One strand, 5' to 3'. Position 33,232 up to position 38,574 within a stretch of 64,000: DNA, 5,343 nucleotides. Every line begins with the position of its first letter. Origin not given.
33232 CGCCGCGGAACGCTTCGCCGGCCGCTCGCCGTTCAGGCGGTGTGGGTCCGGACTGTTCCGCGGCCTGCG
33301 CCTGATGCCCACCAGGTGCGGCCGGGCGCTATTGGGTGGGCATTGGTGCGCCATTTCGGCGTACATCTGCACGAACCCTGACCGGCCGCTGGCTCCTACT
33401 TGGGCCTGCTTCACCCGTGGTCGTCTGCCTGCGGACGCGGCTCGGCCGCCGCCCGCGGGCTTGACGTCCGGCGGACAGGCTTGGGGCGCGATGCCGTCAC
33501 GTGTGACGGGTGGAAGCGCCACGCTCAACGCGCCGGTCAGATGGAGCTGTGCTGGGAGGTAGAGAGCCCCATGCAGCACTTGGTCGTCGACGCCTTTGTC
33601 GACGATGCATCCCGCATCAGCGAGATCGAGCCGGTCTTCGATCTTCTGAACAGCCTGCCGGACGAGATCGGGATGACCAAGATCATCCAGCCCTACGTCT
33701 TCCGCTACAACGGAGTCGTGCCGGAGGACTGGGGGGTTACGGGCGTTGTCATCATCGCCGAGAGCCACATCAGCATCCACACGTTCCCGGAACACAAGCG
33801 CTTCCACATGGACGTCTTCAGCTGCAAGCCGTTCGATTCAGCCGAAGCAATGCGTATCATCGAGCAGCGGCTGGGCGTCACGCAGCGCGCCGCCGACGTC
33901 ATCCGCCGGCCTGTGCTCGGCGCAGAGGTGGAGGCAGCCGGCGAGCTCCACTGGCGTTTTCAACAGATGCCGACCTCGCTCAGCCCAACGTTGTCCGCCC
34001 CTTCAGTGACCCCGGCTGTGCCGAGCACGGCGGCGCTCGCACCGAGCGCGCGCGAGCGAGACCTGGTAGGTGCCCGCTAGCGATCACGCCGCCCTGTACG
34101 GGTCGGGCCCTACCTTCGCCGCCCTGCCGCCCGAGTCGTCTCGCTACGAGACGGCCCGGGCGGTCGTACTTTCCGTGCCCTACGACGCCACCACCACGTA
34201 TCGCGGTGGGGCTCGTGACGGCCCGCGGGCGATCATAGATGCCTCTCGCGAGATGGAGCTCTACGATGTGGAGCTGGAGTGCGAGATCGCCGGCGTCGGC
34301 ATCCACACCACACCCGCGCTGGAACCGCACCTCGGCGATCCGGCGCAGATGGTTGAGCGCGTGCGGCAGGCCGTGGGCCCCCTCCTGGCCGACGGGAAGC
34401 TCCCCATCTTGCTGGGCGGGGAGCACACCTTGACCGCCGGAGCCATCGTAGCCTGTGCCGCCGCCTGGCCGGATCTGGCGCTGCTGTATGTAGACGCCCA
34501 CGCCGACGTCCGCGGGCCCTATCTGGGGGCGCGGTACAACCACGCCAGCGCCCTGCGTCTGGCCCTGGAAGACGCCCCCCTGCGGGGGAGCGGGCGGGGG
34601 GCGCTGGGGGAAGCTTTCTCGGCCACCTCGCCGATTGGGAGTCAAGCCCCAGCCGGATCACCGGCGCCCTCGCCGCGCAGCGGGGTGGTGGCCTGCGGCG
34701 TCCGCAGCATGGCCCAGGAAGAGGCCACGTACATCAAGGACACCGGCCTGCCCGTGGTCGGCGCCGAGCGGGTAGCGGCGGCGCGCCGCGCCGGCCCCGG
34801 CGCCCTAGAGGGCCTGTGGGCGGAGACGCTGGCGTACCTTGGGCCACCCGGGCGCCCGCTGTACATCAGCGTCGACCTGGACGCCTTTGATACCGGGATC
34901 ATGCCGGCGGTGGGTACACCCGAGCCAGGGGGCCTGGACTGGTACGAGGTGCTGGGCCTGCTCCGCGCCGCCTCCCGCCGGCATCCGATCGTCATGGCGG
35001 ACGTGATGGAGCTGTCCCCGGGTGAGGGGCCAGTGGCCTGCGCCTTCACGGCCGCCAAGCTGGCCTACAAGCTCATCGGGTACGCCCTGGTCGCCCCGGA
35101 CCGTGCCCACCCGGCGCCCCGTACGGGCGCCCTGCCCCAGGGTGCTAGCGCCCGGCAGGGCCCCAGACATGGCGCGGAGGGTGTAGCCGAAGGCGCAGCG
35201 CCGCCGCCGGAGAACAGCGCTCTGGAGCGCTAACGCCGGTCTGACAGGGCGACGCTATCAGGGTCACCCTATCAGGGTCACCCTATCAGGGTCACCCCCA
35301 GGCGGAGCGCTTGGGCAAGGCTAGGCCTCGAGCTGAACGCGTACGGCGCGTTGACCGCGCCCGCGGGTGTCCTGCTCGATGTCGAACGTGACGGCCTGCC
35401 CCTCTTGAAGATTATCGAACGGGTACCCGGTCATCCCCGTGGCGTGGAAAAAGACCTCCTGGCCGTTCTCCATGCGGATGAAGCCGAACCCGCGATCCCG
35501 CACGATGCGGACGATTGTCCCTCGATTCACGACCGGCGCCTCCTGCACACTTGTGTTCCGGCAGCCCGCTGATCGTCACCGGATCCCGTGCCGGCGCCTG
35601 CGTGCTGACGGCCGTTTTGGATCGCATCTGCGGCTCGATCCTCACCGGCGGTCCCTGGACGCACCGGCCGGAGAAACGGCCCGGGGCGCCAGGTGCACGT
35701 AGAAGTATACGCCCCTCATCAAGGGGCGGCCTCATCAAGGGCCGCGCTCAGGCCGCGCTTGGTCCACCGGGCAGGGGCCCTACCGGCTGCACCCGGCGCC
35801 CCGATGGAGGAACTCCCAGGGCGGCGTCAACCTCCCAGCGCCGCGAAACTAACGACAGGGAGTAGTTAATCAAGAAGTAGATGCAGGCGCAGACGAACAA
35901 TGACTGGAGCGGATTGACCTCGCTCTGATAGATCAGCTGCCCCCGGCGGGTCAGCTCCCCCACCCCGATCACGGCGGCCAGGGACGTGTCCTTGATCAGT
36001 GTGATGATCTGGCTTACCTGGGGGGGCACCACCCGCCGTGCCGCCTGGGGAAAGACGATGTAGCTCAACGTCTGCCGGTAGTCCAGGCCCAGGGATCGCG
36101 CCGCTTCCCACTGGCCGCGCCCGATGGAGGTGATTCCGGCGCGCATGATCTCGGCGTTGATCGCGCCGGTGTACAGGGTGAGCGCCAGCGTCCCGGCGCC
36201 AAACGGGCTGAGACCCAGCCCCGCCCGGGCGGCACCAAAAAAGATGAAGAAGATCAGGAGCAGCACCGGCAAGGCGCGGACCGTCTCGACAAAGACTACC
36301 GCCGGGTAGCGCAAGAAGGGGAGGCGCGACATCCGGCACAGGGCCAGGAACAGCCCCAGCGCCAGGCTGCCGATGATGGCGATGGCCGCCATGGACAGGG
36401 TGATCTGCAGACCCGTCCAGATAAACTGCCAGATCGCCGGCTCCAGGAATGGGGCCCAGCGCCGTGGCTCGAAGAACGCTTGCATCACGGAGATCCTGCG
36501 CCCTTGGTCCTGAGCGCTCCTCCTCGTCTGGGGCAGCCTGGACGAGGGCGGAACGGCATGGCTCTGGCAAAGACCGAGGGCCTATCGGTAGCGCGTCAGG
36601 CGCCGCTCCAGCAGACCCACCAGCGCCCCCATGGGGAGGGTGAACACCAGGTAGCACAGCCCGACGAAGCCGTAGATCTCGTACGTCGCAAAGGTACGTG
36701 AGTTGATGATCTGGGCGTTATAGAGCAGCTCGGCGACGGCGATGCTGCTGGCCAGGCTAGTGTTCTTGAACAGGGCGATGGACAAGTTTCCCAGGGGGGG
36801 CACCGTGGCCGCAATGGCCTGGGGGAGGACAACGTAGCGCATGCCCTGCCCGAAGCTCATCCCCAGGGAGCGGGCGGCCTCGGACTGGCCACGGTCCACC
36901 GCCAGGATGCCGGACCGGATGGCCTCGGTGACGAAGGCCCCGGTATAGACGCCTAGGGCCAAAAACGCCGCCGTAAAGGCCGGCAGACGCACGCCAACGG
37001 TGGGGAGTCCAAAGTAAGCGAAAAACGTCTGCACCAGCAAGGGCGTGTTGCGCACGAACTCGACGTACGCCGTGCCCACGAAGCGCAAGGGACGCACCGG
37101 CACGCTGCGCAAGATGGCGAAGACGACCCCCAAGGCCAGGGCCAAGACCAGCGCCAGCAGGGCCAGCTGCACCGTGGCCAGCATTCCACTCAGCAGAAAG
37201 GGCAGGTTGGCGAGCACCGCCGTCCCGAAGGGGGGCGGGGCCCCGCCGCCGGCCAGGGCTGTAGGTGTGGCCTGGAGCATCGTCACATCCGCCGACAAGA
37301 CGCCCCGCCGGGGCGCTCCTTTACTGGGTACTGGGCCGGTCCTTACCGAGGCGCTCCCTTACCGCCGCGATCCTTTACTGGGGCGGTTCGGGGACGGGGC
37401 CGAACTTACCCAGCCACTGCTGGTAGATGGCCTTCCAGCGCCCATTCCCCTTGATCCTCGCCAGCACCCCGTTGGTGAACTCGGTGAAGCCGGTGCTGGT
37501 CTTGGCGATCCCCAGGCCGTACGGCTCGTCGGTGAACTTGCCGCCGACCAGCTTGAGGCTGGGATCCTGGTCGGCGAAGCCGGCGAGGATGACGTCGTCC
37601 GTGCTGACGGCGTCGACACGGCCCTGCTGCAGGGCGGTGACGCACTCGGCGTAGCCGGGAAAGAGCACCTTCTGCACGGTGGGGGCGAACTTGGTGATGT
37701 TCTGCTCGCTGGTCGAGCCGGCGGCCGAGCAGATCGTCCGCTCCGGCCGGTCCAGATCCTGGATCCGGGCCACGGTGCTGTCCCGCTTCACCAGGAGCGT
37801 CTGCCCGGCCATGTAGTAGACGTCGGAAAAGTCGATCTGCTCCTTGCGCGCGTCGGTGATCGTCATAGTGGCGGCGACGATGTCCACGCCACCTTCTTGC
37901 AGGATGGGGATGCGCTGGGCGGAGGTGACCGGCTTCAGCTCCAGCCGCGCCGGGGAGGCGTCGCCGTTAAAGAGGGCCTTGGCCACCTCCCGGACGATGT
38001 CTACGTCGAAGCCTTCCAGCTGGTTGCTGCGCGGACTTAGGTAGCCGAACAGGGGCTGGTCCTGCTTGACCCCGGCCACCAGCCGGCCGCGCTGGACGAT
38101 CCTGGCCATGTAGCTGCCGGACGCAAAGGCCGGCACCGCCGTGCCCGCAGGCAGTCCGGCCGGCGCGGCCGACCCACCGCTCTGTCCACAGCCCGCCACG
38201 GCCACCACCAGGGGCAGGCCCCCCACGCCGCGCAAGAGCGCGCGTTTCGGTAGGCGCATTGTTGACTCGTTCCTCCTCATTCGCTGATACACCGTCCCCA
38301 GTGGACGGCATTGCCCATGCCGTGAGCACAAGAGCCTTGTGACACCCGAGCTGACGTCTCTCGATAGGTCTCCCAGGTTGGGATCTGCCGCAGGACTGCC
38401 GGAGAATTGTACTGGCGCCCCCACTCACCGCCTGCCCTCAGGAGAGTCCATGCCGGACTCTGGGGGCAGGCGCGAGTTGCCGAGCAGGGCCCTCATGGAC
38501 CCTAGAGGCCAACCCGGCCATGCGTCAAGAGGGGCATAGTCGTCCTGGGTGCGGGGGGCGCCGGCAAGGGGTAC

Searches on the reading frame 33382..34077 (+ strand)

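Call 46: search_protein_families(library=pfam, proteins=[window:33382-34077:+], max_evalue=0.0001)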
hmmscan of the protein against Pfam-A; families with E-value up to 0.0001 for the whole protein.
window:33382-34077:+ (232 aa): 1 family
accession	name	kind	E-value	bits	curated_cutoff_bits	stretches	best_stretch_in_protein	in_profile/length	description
PF02675.21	AdoMet_dc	-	6.2e-24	84.8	25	1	66-176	1-106/107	S-adenosylmethionine decarboxylase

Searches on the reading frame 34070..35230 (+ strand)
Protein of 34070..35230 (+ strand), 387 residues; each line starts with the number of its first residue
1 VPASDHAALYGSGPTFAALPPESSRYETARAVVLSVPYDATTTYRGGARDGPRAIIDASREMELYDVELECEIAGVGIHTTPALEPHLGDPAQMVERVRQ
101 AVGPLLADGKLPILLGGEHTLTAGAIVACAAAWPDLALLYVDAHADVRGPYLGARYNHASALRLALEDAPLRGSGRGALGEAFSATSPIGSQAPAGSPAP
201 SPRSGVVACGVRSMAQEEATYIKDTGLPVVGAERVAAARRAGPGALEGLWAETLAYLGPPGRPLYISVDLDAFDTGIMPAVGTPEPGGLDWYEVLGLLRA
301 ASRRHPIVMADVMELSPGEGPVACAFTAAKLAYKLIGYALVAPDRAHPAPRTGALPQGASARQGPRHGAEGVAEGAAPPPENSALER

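Call 46: search_protein_families(library=pfam, proteins=[window:34070-35230:+], max_evalue=0.0001)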
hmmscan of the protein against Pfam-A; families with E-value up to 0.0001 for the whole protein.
window:34070-35230:+ (387 aa): 1 family
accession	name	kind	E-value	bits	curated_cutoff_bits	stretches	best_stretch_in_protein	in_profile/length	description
PF00491.26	Arginase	-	6.5e-58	196.8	22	1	30-336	2-279/280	Arginase family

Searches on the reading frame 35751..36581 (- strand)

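Call 25: search_protein_families(library=pfam, proteins=[window:35751-36581:-], max_evalue=0.001)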
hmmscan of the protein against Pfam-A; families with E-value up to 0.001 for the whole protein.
window:35751-36581:- (277 aa): 1 family
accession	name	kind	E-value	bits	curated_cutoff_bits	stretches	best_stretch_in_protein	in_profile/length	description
PF00528.27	BPD_transp_1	-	6.2e-24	85.2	26.4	1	73-246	2-175/184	Binding-protein-dependent transport system inner membrane component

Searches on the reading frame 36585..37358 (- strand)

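Call 46: search_protein_families(library=pfam, proteins=[window:36585-37358:-], max_evalue=0.0001)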
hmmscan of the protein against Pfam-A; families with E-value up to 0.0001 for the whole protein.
window:36585-37358:- (258 aa): 1 family
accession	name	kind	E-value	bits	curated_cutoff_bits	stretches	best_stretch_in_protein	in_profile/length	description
PF00528.27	BPD_transp_1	-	1.1e-19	71.3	26.4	1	74-255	2-183/184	Binding-protein-dependent transport system inner membrane component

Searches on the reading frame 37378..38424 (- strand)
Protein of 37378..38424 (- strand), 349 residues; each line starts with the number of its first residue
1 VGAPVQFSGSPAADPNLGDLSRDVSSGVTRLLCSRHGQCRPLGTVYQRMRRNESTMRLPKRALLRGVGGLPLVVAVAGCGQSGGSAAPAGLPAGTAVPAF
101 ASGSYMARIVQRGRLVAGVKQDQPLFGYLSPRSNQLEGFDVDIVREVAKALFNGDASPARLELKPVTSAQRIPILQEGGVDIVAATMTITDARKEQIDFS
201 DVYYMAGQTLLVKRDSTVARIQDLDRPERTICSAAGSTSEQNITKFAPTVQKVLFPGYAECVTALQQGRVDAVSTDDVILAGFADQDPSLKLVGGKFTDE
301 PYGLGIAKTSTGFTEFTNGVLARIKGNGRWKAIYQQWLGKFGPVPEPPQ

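Call 46: search_protein_families(library=pfam, proteins=[window:37378-38424:-], max_evalue=0.0001)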
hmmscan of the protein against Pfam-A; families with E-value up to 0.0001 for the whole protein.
window:37378-38424:- (349 aa): 2 families
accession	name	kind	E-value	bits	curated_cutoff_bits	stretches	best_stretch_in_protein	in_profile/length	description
PF00497.25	SBP_bac_3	-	2e-31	108.9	26.4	1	115-340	1-132/132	Bacterial extracellular solute-binding proteins, family 3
PF10613.14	Lig_chan-Glu_bd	-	4.4e-06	27.2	30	0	176-214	75-113/115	Ligated ion channel L-glutamate- and glycine-binding site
